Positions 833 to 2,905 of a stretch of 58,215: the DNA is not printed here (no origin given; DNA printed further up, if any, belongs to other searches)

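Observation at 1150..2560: A complete SF2 DExH helicase module is embedded in the giant virion-module protein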

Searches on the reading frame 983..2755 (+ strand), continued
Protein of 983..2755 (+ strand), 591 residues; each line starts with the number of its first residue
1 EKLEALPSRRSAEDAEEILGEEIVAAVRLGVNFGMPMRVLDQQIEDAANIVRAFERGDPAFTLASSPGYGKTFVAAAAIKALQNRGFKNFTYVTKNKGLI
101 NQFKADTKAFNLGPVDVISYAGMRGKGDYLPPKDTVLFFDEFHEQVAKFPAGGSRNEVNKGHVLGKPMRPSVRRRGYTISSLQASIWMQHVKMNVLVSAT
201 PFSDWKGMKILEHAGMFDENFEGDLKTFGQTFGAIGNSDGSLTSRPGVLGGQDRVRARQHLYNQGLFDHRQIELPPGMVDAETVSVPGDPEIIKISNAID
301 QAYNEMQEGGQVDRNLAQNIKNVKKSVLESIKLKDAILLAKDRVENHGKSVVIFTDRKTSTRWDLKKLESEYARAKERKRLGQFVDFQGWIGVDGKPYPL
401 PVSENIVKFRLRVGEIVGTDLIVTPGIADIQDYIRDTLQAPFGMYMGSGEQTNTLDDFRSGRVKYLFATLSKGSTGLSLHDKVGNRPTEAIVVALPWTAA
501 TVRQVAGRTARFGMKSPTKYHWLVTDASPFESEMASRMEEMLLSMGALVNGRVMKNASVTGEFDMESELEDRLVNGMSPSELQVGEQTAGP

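Call 47: search_protein_families(library=pfam, alignment_id=A2, max_evalue=0.001)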
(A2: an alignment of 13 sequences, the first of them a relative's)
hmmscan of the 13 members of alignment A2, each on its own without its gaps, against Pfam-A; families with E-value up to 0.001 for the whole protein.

A. member 1, P0004 (4235 aa): 4 families
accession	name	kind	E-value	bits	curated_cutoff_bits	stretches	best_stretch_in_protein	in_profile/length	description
PF18857.6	LPD38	-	1.3e-11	45.4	27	1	3851-4011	5-165/189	Large polyvalent protein associated domain 38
PF13872.12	AAA_34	-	3.6e-09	36.4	27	1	2280-2424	176-306/306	P-loop containing NTP hydrolase pore-1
PF04851.21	ResIII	-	1.1e-08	35.6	22.5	1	2192-2264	8-81/164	Type III restriction enzyme, res subunit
PF09848.15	SLFN-g3_helicase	-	6.9e-05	22.7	24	1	2208-2319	2-119/354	Schlafen group 3, DNA/RNA helicase domain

B. families by the number of members that match (of 13 scanned): 15 families
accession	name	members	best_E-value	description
PF04851.21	ResIII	13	1.7e-11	Type III restriction enzyme, res subunit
PF13872.12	AAA_34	12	3.6e-09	P-loop containing NTP hydrolase pore-1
PF09848.15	SLFN-g3_helicase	11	4.1e-07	Schlafen group 3, DNA/RNA helicase domain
PF00271.37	Helicase_C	6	4.8e-05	Helicase conserved C-terminal domain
PF00270.35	DEAD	5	2.2e-07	DEAD/DEAH box helicase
PF18763.7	ddrB-ParB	2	3.6e-19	ddrB-like ParB superfamily domain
PF18857.6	LPD38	2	3.7e-19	Large polyvalent protein associated domain 38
PF20600.3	ExoX-like_C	2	2.1e-06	Exodeoxyribonuclease X-like C-terminal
PF00300.27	His_Phos_1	1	2.1e-33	Histidine phosphatase superfamily (branch 1)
PF18760.7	ART-PolyVal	1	1.4e-22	ADP-Ribosyltransferase in polyvalent proteins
PF13539.11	Peptidase_M15_4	1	2.8e-10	D-alanyl-D-alanine carboxypeptidase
PF04542.20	Sigma70_r2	1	2.4e-09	Sigma-70 region 2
PF13871.12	Helicase_C_4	1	8.2e-06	C-terminal domain on Strawberry notch homologue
PF13604.12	AAA_30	1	8.4e-06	AAA domain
PF02557.22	VanY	1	9.4e-05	D-alanyl-D-alanine carboxypeptidase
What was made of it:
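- On Phage polyvalent proteins: Relatives add an ART, a ParB nuclease, an M15 peptidase, a sigma domain and a phosphatase (call 47).
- AAA_34 matched in 12 of 13 relatives (call 47). Relatives carry phage-type polyvalent domains: LPD38, DdrB-ParB, ART-PolyVal, and a cell-wall peptidase M15/VanY (call 47). Relatives fuse the module to conflict domains: ART-PolyVal and the DdrB-ParB nuclease (call 47). One relative fuses the module to a Sigma70_r2 domain (call 47). Relatives carry domains described only in injected phage polyvalent proteins, and one carries a peptidoglycan peptidase (call 47).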

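Call 56: find_related_loci(query=A1, collection=viral_contigs, flank=10000)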
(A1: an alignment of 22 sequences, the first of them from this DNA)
Query A1 (591 aa) in viral_contigs; peptide patterns used: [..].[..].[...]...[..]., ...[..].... (x = any residue, [..] = any of these).
138 stretches matched a pattern; 59 encode a relative of the query (tblastn E <= 1e-3); 55 distinct loci.
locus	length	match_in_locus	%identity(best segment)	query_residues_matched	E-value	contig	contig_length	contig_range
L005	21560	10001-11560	34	19-568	7e-82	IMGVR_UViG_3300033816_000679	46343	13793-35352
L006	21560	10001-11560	34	19-568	6e-81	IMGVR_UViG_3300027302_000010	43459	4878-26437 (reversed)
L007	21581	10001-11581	35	16-568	2e-79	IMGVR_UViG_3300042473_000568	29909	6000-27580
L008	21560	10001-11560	34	19-568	6e-78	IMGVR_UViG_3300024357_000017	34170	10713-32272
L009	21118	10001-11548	35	27-568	6e-78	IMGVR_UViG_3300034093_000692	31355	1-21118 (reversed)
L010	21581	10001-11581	35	16-568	1e-77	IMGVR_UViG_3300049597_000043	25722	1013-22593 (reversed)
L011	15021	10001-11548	35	27-568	6e-78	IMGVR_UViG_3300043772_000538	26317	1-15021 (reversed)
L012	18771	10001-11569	34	19-568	2e-75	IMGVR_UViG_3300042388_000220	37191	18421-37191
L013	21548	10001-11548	34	27-568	1e-75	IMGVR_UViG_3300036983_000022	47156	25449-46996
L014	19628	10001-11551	33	19-568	2e-74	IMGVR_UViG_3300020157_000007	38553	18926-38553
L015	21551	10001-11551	32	19-568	1e-69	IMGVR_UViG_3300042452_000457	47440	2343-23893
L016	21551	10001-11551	32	19-568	4e-69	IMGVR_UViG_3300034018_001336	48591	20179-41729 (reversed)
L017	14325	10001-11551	32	19-568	5e-69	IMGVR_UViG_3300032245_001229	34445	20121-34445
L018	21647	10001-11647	31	4-566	2e-68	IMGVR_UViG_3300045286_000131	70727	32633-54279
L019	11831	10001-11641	30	10-587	3e-67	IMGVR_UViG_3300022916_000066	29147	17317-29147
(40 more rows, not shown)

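Call 64: find_encoding_contigs(protein=P0004, flank=10000, max_places=2)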
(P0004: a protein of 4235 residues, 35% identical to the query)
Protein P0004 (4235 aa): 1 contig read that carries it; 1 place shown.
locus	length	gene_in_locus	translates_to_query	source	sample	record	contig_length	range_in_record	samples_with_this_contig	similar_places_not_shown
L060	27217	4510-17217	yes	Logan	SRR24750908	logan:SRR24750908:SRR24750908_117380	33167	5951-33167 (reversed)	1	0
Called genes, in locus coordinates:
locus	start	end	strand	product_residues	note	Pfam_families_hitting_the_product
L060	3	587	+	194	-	?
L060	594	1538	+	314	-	-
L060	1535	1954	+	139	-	-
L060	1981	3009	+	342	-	-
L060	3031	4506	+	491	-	-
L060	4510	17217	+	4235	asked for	PF04851:ResIII (weak), PF13872:AAA_34 (faint), PF18857:LPD38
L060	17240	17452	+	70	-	-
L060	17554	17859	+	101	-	-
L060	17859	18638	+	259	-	-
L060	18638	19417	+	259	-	-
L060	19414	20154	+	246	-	PF00565:SNase, PF00462:Glutaredoxin (faint), PF00085:Thioredoxin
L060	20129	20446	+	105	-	-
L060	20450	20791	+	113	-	-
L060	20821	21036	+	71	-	-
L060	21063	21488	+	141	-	PF00583:Acetyltransf_1 (weak)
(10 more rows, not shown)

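Call 65: find_encoding_contigs(protein=P0011, flank=10000, max_places=2)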
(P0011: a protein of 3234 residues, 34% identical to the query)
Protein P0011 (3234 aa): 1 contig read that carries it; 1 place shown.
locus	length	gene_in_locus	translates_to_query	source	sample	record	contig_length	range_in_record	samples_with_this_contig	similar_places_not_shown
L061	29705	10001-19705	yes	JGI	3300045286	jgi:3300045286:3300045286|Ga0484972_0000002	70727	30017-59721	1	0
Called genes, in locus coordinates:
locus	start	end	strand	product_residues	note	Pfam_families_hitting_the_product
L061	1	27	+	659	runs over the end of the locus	-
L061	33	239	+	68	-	-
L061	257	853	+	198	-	-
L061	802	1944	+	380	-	-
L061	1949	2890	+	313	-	-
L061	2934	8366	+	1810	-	-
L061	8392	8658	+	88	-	-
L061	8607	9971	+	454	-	-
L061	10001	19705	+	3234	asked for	PF04851:ResIII (weak), PF13872:AAA_34 (faint), PF26092:T4_Y16D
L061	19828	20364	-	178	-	-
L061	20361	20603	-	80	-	-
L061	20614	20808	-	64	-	-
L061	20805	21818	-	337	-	-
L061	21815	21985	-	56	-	-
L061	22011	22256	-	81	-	-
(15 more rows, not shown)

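Call 85: fold_search(model_id=the predicted structure, library=viral)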
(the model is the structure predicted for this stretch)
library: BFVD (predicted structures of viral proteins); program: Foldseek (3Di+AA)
matches with E <= 10: 1428; with E <= 0.001: 397
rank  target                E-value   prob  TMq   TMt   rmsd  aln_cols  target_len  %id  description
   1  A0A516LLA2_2          1.9e-17  1.00  0.56  0.29  10.3       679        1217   17  (no name in the UniProt tables at hand)
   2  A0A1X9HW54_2          4.4e-17  1.00  0.50  0.25  13.7       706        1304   14  (no name in the UniProt tables at hand)
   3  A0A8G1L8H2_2          9.0e-17  1.00  0.56  0.28  11.9       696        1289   16  (no name in the UniProt tables at hand)
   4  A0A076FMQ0            2.1e-16  1.00  0.48  0.31   9.3       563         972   16  Putative DEAD/DEAH box helicase [Aureococcus anophagefferens virus]
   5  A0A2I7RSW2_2          4.8e-16  1.00  0.54  0.31  11.1       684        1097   14  (no name in the UniProt tables at hand)
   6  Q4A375                1.1e-15  1.00  0.56  0.40   6.8       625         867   13  Helicase ATP-binding domain-containing protein [Emiliania huxleyi virus 86 (isolate United Kingdom/English Channel/1999)]
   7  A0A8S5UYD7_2          1.2e-15  1.00  0.55  0.25   9.4       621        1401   18  Chromatin remodeling complex ATPase [Phage sp. ctKtV17]
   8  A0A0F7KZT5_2          5.6e-14  1.00  0.46  0.24  12.8       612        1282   18  Helicase ATP-binding domain-containing protein [uncultured marine virus]
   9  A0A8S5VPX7            7.3e-14  1.00  0.54  0.57   7.5       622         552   12  (no name in the UniProt tables at hand)
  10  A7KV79                7.7e-14  1.00  0.49  0.46   9.6       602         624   15  (no name in the UniProt tables at hand)
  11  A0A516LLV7            9.4e-14  1.00  0.49  0.61  10.6       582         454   15  (no name in the UniProt tables at hand)
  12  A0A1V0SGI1            1.2e-13  1.00  0.29  0.36  19.6       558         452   15  DEAD/SNF2-like helicase [Hokovirus HKV1]
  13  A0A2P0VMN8            1.8e-13  1.00  0.48  0.50   9.4       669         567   13  Putative Snf2 family helicase [Tetraselmis virus 1]
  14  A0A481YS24            1.8e-13  1.00  0.46  0.31  14.9       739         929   14  DEAD/SNF2-like helicase [Marseillevirus LCMAC101]
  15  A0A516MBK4            3.6e-13  1.00  0.51  0.48  12.0       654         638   14  (no name in the UniProt tables at hand)
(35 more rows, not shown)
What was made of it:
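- On SWI2/SNF2 clade: BFVD top hits are SNF2-like or 'chromatin remodeling complex ATPase' (call 85).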

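Call 94: find_related_loci(query=A1, collection=genome_contigs, flank=3000)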
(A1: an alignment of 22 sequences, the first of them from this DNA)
Query A1 (591 aa) in genome_contigs; peptide patterns used: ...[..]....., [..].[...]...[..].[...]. (x = any residue, [..] = any of these).
114 stretches matched a pattern; 13 encode a relative of the query (tblastn E <= 1e-3); 10 distinct loci.
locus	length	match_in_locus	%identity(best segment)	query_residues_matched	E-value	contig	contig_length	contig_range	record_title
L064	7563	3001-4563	32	14-568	7e-71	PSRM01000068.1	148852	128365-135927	MAG: Verrucomicrobia bacterium isolate Amazon FNV 2010 0 4 contig_75_1910811_length_148852_multi_9_in_0_out_2, whole gen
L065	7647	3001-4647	31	4-582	9e-64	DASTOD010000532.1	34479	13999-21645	MAG TPA_asm: Candidatus Binatia bacterium isolate SMAG_U2161 k141_1320364, whole genome shotgun sequence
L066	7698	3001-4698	31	8-571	3e-62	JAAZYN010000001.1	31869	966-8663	MAG: Myxococcales bacterium isolate bin59p NODE_1_length_31869_cov_5.056390, whole genome shotgun sequence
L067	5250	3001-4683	29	10-583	1e-58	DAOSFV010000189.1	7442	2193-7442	MAG TPA_asm: Candidatus Hydrogenedentota bacterium isolate AMR_MDS_1770 NODE_8592_length_7442_cov_4.845946, whole genome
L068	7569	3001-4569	34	19-568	2e-82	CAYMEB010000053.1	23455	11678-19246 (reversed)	MAG TPA_asm: uncultured Hyphomicrobiaceae bacterium isolate SRP124364_co1_118 genome assembly, contig: NODE_1939_length_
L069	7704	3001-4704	29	15-583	6e-58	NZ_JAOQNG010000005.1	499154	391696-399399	Azospirillum canadense strain DS2 Ga0486050_05, whole genome shotgun sequence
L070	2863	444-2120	30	10-570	6e-54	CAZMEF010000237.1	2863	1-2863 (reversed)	MAG TPA_asm: uncultured Eubacteriales bacterium isolate binchicken_co39_536 genome assembly, contig: NODE_68733_length_2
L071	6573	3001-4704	28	1-568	1e-50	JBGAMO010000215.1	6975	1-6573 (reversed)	MAG: Phycisphaerales bacterium isolate MAG_AAO_H125.45 AAOH125-45_opera_contig_18132, whole genome shotgun sequence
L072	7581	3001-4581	31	15-568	2e-68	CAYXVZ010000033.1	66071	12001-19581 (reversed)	MAG TPA_asm: uncultured Heliobacteriaceae bacterium isolate SRP287051_co1_204 genome assembly, contig: NODE_899_length_6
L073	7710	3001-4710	30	9-576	3e-57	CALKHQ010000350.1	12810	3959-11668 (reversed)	MAG TPA_asm: uncultured Alphaproteobacteria bacterium isolate SRR5251193_bin.100_CONCOCT_v1.1_MAG genome assembly, conti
